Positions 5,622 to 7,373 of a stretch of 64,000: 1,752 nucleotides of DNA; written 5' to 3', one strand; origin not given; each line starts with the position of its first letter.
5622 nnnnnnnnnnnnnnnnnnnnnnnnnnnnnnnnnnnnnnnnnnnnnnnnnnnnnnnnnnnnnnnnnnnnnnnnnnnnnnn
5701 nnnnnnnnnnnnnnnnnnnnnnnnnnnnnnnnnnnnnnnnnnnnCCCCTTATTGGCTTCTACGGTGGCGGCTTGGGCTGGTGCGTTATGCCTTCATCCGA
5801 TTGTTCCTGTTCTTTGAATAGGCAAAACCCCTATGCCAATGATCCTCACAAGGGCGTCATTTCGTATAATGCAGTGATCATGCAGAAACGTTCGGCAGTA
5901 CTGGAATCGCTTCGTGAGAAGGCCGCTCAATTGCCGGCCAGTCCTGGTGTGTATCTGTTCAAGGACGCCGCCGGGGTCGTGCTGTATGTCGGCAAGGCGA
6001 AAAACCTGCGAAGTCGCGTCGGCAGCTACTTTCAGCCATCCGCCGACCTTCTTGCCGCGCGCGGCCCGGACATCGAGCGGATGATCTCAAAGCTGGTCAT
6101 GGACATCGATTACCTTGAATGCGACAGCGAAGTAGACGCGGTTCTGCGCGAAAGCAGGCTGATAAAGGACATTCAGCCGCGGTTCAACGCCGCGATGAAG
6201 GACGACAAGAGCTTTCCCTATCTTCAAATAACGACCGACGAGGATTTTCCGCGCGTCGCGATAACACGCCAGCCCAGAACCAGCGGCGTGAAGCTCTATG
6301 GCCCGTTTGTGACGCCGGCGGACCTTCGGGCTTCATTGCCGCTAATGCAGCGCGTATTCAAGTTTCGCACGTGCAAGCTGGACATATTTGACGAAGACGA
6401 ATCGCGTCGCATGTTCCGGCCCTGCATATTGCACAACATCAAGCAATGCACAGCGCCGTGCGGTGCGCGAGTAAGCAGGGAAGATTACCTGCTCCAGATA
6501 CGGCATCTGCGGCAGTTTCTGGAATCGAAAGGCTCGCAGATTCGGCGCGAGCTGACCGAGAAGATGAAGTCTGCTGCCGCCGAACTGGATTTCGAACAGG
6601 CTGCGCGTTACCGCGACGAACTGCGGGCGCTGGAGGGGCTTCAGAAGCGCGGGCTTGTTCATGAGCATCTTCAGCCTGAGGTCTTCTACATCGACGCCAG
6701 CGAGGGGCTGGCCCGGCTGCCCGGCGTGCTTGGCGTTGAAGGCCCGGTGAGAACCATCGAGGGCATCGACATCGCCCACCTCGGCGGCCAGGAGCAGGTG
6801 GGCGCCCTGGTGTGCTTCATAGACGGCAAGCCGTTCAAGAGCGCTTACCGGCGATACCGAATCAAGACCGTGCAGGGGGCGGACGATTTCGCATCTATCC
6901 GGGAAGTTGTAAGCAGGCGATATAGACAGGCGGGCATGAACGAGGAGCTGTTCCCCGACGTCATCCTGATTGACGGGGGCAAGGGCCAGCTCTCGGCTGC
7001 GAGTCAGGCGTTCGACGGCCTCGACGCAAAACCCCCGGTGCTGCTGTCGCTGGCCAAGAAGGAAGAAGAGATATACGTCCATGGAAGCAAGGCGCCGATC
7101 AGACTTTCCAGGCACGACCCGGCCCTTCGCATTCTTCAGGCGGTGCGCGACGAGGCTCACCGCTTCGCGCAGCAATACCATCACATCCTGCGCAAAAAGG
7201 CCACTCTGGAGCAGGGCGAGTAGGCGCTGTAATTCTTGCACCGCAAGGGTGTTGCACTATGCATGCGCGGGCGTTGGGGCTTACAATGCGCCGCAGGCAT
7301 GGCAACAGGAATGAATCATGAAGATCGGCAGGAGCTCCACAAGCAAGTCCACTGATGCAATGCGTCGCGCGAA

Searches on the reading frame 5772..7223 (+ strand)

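Call 29: search_protein_families(library=pfam, proteins=[window:5772-7223:+], max_evalue=0.001)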
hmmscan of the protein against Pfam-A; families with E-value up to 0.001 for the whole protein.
window:5772-7223:+ (483 aa): 3 families
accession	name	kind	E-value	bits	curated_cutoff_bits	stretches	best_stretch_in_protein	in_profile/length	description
PF08459.17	UvrC_RNaseH_dom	-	3.3e-47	160.7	22.3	1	319-466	3-158/159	UvrC RNAse H endonuclease domain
PF02151.25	UVR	-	3.8e-10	39.6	21.5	1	259-288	5-34/36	UvrB/uvrC motif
PF01541.30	GIY-YIG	-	2.7e-05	24.8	22.6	1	58-136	2-74/78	GIY-YIG catalytic domain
